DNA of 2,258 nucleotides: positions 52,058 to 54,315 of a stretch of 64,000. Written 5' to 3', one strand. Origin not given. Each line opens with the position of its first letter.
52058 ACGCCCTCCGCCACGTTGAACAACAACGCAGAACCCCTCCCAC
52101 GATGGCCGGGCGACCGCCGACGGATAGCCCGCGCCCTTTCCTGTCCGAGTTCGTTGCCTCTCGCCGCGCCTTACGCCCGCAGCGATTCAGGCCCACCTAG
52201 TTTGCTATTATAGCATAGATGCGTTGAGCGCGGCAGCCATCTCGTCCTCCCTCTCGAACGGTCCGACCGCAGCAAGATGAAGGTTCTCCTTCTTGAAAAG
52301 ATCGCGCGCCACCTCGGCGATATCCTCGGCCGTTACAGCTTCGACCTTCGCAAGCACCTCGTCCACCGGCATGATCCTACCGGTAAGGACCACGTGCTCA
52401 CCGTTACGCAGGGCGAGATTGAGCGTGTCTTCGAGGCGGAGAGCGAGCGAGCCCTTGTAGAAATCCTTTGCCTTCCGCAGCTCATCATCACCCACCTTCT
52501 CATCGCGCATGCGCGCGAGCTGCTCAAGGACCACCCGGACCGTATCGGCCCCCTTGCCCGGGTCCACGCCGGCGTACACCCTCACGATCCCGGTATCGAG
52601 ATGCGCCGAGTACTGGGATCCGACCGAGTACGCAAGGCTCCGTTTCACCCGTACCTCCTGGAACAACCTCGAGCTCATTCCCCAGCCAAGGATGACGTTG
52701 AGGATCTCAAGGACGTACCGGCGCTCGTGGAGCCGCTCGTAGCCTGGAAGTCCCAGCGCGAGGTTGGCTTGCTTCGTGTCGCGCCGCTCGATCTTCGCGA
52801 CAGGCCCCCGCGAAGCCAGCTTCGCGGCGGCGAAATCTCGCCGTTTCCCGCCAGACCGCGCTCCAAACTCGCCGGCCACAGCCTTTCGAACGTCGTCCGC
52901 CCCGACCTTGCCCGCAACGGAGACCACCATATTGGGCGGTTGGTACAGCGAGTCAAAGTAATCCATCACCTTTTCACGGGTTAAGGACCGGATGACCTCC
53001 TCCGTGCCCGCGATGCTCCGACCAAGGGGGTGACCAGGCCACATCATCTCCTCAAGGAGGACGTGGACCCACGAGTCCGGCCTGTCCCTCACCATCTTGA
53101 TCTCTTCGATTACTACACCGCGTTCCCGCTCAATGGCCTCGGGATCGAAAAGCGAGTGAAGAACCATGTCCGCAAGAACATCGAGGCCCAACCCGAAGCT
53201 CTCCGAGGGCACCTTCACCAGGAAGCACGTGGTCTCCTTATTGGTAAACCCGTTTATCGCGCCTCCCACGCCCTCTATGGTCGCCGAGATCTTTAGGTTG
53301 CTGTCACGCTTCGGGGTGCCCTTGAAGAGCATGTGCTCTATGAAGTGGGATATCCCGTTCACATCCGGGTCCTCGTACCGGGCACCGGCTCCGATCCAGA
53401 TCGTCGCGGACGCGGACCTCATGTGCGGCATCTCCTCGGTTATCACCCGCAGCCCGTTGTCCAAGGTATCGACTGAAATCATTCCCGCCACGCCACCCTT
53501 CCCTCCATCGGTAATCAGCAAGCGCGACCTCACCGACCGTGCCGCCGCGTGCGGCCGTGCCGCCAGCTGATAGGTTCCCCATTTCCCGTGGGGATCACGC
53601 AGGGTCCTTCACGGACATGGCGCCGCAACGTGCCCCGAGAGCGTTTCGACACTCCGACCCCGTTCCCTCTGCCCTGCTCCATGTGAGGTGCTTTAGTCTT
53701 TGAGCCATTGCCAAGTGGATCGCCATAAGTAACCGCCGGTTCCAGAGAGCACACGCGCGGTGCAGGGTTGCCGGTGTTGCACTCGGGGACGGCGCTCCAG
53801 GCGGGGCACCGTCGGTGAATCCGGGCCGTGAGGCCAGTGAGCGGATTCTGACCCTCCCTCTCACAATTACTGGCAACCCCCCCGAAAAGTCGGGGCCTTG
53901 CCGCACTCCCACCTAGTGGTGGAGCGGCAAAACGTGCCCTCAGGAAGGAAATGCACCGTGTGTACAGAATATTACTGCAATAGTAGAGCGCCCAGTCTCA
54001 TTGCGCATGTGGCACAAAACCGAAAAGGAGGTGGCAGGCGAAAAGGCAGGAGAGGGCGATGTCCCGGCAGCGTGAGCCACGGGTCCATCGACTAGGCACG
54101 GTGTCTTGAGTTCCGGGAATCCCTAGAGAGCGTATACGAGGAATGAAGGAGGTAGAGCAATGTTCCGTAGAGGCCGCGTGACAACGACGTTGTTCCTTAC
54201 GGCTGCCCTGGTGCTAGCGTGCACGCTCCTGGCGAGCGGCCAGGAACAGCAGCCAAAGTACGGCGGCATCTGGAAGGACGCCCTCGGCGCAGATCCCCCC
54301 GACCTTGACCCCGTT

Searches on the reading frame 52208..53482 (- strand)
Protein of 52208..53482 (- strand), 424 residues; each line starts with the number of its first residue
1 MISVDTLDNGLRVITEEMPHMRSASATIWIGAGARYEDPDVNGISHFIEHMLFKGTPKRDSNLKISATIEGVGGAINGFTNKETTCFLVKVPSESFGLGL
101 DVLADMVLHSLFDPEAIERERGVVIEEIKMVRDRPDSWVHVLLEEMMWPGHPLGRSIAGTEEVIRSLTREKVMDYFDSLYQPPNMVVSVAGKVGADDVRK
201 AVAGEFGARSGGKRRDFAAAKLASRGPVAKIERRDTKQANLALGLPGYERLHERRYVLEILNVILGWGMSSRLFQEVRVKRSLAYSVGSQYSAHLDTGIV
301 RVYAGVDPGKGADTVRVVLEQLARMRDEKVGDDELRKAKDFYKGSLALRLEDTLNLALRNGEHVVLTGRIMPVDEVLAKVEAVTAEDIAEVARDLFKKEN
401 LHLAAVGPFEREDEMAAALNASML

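Call 14: search_protein_families(library=pfam, proteins=[window:52208-53482:-])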
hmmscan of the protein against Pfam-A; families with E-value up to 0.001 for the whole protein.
window:52208-53482:- (424 aa): 2 families
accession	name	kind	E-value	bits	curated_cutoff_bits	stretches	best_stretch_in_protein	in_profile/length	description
PF00675.25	Peptidase_M16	-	1.3e-39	135.9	22.3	1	12-160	1-148/149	Insulinase (Peptidase family M16)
PF05193.26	Peptidase_M16_C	-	2.8e-38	132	23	1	166-340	1-179/181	Peptidase M16 inactive domain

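Call 52: find_homologous_proteins(query=window:52208-53482:-, max_evalue=1e-100)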
Query window:52208-53482:- (424 aa): 1031 proteins with E <= 1e-100 among 8000 candidates; the best 120 are listed.
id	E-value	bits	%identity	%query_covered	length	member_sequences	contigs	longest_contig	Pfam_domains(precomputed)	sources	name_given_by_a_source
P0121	2.3e-261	885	93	100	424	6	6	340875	PF00675.26,PF05193.27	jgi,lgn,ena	-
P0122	5.6e-248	841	88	100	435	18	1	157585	PF00675.26,PF05193.27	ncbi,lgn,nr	ncbi:MAG: hypothetical protein PWR07_366 [Bacillota bacterium]|nr:hypothetical protein [Bacillota ba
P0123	3.6e-235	798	85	100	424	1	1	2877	PF00675.26,PF05193.27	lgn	-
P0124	7.2e-235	797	85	100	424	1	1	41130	PF00675.26,PF05193.27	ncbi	ncbi:MAG: M16 family metallopeptidase [Clostridia bacterium]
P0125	1.3e-234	797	85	100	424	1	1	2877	PF00675.26,PF05193.27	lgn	-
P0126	1.3e-234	797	85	100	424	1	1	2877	PF00675.26,PF05193.27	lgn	-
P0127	3.3e-233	792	82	100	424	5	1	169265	PF00675.26,PF05193.27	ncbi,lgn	ncbi:MAG: M16 family metallopeptidase [Bacteroidota bacterium]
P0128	2.6e-230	782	82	100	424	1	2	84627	PF00675.26,PF05193.27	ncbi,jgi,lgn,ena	-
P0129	2.9e-226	769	82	100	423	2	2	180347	PF00675.26,PF05193.27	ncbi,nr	ncbi:MAG: insulinase family protein [Firmicutes bacterium]|nr:insulinase family protein [Bacillota b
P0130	3.0e-216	736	76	100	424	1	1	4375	PF00675.26,PF05193.27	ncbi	ncbi:MAG: pitrilysin family protein [Bacillota bacterium]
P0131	4.6e-214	729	75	100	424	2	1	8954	PF00675.26,PF05193.27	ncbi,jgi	-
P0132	1.0e-210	718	75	100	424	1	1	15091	PF00675.26,PF05193.27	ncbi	-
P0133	4.3e-188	643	66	100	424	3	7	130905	PF00675.26,PF05193.27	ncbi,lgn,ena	-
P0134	2.9e-186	637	66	100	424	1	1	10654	PF00675.26,PF05193.27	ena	-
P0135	1.1e-183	629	66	100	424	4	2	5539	PF00675.26,PF05193.27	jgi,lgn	jgi:predicted Zn-dependent peptidase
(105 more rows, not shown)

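Call 53: find_encoding_contigs(protein=P0121, flank=3000, max_places=2)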
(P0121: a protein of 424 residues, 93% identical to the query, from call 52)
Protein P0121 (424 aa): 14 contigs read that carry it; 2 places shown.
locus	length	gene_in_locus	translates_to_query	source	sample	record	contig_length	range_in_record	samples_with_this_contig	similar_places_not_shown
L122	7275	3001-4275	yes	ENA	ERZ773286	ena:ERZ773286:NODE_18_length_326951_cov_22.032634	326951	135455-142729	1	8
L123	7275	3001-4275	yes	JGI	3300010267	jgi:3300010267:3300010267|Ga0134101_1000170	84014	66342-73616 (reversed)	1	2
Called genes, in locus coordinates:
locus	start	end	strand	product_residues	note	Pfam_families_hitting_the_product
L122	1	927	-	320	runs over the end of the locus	PF12911:OppC_N, PF00528:BPD_transp_1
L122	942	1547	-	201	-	PF00528:BPD_transp_1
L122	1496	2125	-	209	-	PF00496:SBP_bac_5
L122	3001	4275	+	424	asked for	PF00675:Peptidase_M16, PF05193:Peptidase_M16_C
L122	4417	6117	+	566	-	PF03485:Arg_tRNA_synt_N, PF00750:tRNA-synt_1d, PF09334:tRNA-synt_1g (faint), PF05746:DALR_1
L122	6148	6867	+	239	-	-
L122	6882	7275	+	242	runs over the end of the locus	PF13483:Lactamase_B_3, PF12706:Lactamase_B_2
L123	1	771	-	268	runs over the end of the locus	PF12911:OppC_N, PF00528:BPD_transp_1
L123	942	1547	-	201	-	PF00528:BPD_transp_1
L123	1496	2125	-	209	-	PF00496:SBP_bac_5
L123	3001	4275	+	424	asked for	PF00675:Peptidase_M16, PF05193:Peptidase_M16_C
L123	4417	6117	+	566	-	PF03485:Arg_tRNA_synt_N, PF00750:tRNA-synt_1d, PF09334:tRNA-synt_1g (faint), PF05746:DALR_1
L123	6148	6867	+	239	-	-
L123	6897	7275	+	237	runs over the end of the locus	PF13483:Lactamase_B_3, PF12706:Lactamase_B_2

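Call 54: find_encoding_contigs(protein=P0122, flank=3000, max_places=2)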
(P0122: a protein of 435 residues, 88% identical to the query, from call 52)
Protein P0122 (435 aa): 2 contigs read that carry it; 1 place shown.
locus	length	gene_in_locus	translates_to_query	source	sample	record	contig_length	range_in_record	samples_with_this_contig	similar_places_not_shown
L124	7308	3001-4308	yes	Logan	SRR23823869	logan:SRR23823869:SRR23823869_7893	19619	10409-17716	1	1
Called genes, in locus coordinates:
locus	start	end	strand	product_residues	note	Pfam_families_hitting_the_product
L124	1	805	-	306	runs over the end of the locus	PF19300:BPD_transp_1_N, PF00528:BPD_transp_1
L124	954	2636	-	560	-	PF00496:SBP_bac_5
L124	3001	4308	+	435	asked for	PF00675:Peptidase_M16, PF05193:Peptidase_M16_C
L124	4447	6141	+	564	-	PF03485:Arg_tRNA_synt_N, PF00750:tRNA-synt_1d, PF09334:tRNA-synt_1g (faint), PF05746:DALR_1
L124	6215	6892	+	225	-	-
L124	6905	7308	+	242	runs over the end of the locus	PF13483:Lactamase_B_3, PF12706:Lactamase_B_2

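Call 55: find_encoding_contigs(protein=P0127, flank=3000, max_places=1)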
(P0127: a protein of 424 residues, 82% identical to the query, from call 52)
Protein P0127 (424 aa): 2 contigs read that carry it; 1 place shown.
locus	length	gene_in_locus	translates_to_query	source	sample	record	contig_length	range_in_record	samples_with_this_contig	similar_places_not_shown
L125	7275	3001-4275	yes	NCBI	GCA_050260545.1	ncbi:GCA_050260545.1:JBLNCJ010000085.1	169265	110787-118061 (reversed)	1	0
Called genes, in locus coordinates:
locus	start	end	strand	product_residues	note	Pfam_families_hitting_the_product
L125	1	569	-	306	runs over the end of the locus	PF19300:BPD_transp_1_N, PF00528:BPD_transp_1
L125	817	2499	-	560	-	PF00496:SBP_bac_5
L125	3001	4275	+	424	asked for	PF00675:Peptidase_M16, PF05193:Peptidase_M16_C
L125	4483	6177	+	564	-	PF03485:Arg_tRNA_synt_N, PF00750:tRNA-synt_1d, PF09334:tRNA-synt_1g (faint), PF05746:DALR_1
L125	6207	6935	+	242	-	-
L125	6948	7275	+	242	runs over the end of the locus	PF13483:Lactamase_B_3, PF12706:Lactamase_B_2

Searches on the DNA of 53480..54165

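Call 8: search_rna_families(source=window, start=53480, end=54165, threshold=evalue, max_evalue=10, show_alignments=3)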
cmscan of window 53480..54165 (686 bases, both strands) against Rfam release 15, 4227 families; matches with E-value up to 10: 2.
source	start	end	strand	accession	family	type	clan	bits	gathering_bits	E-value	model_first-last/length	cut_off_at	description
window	54109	54137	+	RF01371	CRISPR-DR58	Gene; CRISPR;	-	16.7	38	2.9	1-37/37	no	CRISPR RNA direct repeat element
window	54039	54115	+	RF02521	Virus-PTE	Cis-reg;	-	14.7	80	6.2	1-85/85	no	Panicum mosaic virus cap-independent translation enhancer RNA (PTE)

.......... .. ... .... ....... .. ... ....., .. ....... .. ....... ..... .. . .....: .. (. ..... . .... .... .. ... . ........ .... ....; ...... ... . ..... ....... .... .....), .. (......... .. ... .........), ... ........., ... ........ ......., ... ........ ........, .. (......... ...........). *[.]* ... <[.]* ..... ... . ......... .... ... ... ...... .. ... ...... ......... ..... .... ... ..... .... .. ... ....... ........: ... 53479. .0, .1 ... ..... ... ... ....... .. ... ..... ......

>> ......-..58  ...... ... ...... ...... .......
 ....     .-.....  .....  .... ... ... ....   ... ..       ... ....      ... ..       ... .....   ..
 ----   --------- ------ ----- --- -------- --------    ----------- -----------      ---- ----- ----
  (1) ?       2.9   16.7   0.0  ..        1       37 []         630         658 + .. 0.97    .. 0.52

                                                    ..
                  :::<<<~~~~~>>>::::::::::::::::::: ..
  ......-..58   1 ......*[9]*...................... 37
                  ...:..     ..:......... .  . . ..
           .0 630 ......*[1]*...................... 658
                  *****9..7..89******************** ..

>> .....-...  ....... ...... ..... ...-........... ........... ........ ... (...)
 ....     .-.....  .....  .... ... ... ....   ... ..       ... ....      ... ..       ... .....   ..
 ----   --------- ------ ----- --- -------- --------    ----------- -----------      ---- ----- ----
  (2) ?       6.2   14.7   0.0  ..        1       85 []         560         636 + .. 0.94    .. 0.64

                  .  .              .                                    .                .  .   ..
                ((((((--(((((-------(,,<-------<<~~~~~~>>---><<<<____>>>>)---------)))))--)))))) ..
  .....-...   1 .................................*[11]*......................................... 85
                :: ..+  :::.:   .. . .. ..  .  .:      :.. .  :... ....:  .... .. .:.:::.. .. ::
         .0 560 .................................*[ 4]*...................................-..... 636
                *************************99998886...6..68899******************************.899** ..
